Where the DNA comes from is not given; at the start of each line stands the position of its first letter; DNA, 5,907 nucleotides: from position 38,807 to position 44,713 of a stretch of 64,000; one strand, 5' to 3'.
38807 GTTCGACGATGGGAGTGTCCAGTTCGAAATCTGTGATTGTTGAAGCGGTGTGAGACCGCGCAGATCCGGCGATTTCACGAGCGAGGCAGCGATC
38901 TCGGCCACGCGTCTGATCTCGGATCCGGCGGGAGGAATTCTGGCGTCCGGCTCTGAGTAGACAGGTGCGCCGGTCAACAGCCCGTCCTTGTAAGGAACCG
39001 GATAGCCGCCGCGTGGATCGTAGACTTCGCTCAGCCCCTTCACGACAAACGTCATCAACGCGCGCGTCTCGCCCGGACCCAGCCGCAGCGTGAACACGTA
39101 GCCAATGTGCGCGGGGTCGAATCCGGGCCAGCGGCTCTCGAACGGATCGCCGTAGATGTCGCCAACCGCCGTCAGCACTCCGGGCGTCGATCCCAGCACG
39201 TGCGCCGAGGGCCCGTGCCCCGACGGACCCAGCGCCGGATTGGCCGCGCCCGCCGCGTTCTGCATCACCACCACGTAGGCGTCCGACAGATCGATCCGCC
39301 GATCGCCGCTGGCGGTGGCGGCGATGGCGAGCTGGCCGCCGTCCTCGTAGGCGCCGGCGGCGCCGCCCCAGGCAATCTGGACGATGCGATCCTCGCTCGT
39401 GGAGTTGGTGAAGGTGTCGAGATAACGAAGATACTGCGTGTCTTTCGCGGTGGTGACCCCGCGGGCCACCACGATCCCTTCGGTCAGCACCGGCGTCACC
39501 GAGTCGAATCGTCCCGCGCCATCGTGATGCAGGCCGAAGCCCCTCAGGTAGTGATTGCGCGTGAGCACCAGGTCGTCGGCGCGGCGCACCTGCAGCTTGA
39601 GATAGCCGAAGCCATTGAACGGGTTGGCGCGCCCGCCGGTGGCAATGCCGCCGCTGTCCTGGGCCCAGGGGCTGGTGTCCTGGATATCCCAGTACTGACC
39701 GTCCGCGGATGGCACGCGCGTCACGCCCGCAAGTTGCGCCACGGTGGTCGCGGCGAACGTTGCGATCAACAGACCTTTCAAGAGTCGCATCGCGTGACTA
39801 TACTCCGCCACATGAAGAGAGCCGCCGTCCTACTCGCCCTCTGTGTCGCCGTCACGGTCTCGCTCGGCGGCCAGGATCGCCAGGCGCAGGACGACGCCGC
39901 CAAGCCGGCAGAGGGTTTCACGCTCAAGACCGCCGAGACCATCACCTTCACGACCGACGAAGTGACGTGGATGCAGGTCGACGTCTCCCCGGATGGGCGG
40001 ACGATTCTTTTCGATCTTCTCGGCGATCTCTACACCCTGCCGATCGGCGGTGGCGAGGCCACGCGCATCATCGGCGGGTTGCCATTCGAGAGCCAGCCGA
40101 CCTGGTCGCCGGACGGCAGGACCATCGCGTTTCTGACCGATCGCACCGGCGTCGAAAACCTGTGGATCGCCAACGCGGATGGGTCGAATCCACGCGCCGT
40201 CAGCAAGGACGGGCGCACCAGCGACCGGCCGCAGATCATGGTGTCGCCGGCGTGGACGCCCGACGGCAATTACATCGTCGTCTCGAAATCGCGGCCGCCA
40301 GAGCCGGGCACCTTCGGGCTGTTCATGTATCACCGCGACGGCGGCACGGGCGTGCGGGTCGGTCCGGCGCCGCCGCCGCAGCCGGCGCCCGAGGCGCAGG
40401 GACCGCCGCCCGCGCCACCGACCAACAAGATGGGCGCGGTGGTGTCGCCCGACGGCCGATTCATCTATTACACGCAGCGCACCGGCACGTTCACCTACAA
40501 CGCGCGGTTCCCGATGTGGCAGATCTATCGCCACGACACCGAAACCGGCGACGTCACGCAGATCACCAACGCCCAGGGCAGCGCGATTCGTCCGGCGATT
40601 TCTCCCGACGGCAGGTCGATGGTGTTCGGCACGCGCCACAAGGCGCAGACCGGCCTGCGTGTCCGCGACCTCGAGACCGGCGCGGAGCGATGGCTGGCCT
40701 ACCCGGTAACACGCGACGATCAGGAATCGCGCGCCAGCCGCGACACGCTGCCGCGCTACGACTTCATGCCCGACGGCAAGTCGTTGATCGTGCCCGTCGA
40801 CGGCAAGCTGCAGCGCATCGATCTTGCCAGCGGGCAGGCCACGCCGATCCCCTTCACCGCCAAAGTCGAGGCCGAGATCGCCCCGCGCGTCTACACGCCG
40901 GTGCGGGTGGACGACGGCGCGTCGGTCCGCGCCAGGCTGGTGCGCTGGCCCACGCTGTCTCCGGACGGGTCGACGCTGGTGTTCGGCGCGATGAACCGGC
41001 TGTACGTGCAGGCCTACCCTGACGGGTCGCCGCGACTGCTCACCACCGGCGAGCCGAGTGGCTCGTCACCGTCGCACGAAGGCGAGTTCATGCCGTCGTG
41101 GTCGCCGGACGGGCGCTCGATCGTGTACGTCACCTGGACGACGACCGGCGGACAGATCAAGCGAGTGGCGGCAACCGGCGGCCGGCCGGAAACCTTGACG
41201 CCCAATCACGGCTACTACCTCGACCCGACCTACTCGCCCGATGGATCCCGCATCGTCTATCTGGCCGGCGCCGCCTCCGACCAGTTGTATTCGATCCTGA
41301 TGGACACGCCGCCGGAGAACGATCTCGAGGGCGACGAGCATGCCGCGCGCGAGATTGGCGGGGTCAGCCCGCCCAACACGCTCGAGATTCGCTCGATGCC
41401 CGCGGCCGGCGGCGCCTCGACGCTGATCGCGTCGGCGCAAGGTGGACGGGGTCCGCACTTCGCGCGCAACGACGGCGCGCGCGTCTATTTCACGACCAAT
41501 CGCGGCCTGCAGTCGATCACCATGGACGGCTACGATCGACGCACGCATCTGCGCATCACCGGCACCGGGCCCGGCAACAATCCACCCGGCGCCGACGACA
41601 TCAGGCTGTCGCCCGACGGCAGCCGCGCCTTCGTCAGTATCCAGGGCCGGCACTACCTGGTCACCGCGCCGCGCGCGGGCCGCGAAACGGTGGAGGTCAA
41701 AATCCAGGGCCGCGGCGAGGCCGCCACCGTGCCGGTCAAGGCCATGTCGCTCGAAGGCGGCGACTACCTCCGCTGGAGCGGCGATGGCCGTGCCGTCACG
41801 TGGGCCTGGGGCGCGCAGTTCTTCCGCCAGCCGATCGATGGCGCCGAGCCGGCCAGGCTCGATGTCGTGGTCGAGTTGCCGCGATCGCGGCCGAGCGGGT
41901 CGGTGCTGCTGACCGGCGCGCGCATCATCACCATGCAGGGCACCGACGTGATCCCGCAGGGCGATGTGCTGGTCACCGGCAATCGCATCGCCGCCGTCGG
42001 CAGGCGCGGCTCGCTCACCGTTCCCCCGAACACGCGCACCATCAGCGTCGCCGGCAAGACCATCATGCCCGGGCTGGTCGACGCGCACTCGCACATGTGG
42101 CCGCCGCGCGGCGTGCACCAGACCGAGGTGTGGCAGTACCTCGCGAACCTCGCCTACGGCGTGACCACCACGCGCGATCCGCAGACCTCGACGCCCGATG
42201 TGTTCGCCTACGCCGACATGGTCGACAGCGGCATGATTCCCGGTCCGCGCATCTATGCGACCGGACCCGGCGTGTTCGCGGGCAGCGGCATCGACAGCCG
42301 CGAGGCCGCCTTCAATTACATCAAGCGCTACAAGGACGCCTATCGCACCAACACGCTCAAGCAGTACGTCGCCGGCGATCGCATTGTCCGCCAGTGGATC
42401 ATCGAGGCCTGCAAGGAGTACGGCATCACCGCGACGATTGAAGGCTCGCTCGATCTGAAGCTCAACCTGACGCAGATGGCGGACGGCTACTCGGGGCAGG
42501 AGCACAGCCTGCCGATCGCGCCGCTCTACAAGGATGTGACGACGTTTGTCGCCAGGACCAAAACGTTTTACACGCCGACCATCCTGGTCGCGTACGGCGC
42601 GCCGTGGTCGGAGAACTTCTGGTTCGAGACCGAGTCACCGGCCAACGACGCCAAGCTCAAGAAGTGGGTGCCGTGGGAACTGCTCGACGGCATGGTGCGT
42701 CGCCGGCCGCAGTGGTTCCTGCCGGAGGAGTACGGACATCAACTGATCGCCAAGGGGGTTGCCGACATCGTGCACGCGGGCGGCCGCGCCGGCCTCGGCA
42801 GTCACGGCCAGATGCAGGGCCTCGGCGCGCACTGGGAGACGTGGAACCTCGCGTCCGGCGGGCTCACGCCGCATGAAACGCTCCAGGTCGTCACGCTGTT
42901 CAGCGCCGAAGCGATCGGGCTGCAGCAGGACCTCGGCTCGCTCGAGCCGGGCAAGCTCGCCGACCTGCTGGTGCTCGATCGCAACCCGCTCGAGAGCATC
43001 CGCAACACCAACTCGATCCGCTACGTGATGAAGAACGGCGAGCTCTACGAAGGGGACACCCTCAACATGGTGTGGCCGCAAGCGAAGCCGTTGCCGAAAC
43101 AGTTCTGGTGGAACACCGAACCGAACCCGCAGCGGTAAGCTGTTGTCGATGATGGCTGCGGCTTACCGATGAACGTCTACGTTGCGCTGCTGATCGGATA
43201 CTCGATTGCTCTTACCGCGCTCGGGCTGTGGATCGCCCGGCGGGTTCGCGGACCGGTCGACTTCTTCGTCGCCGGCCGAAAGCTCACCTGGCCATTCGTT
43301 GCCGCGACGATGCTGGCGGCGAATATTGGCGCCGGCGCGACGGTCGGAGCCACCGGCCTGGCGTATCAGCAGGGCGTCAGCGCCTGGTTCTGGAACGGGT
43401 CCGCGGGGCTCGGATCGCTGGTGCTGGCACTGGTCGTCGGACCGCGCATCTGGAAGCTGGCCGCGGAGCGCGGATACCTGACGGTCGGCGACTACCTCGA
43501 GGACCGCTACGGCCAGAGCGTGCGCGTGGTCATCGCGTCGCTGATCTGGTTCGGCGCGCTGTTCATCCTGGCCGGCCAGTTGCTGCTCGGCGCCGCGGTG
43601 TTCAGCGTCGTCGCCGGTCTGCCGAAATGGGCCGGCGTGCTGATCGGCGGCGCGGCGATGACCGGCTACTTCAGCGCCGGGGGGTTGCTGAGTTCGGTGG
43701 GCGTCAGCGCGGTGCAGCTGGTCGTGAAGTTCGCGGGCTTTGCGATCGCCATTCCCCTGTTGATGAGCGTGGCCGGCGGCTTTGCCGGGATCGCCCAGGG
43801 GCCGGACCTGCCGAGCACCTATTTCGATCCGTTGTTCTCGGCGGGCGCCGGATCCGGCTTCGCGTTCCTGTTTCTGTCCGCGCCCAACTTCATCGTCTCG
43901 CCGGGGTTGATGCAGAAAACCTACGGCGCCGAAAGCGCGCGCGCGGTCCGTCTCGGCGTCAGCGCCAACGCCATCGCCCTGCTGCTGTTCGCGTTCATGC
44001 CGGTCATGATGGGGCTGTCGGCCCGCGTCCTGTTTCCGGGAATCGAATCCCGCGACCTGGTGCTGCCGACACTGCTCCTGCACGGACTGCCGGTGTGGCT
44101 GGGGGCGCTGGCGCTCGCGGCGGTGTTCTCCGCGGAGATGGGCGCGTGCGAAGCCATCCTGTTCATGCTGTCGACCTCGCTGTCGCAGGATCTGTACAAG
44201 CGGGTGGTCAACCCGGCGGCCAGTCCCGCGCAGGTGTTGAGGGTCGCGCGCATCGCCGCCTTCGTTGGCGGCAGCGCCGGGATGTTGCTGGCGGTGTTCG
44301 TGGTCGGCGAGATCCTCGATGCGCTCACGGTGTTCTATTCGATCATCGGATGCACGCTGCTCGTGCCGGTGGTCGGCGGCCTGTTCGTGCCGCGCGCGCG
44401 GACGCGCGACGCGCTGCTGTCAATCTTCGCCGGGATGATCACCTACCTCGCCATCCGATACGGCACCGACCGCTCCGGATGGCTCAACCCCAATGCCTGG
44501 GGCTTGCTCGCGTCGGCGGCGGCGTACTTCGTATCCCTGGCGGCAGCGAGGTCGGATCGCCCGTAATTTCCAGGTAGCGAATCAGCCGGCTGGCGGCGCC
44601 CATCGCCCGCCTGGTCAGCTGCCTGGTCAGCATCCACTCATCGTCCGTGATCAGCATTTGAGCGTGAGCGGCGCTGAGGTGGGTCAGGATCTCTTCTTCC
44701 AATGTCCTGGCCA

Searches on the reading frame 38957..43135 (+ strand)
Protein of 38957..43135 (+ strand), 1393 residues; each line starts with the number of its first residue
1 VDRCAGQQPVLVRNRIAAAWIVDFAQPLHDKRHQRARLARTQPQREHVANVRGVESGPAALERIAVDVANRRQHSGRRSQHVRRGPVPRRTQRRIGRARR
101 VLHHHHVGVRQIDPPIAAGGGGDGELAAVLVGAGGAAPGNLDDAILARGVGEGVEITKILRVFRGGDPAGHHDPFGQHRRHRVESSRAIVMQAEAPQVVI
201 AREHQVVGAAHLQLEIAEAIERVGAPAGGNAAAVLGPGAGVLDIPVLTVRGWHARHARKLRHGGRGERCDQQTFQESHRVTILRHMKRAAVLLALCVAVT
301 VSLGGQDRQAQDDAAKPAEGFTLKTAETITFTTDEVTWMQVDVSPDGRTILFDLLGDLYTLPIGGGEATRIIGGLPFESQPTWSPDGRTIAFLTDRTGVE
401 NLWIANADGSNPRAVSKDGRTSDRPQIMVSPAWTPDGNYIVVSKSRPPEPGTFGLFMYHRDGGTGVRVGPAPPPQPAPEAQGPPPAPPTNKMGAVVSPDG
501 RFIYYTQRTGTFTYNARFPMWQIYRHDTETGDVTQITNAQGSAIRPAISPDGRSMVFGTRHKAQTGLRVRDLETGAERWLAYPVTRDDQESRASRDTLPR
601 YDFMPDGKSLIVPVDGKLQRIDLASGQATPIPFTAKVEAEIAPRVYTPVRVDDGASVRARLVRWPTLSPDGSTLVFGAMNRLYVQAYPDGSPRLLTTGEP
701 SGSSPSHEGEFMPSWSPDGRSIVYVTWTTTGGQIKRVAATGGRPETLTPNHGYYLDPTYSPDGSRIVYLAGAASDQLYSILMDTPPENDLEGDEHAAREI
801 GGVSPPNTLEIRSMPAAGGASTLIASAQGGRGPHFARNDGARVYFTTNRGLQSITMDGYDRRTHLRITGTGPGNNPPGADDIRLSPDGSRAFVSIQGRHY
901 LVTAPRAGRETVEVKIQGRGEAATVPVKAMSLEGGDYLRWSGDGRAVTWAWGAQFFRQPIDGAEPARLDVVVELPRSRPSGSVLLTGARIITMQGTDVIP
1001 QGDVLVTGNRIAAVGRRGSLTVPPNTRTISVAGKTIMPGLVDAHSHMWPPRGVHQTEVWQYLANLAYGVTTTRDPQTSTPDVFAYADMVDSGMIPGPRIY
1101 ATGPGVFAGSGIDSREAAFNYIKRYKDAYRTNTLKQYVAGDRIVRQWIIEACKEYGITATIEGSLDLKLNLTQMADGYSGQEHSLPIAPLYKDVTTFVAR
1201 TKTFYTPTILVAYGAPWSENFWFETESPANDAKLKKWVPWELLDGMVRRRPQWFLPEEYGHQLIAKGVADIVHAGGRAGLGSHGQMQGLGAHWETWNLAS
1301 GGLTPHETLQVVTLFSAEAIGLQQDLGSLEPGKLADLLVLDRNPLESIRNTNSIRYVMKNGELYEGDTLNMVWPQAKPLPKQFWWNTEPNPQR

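Call 50: search_protein_families(library=pfam, proteins=[window:38957-43135:+], max_evalue=0.001)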
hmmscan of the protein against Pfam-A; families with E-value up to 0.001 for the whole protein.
window:38957-43135:+ (1393 aa): 5 families
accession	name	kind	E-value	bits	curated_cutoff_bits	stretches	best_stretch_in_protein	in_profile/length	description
PF07676.18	PD40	-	4.6e-33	112.9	20.9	3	377-404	10-38/38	WD40-like Beta Propeller Repeat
PF01979.26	Amidohydro_1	-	2.7e-16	60.2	25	1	1035-1363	1-344/345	Amidohydrolase family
PF07969.17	Amidohydro_3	-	1.6e-12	48.1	29.7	1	1299-1362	403-469/472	Amidohydrolase family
PF00930.27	DPPIV_N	-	2.5e-10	40.1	22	0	368-421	35-83/354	Dipeptidyl peptidase IV (DPP IV) N-terminal region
PF25174.1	Beta-prop_THOC3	-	1.2e-05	25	305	0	526-576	74-121/272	THOC3 beta-propeller domain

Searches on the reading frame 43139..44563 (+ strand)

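Call 50: search_protein_families(library=pfam, proteins=[window:43139-44563:+], max_evalue=0.001)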
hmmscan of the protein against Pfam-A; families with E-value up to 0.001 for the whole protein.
window:43139-44563:+ (475 aa): 1 family
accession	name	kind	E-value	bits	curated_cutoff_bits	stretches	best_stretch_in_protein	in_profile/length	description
PF00474.23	SSF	-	2.5e-31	109.4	22.8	1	42-432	1-406/406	Sodium:solute symporter family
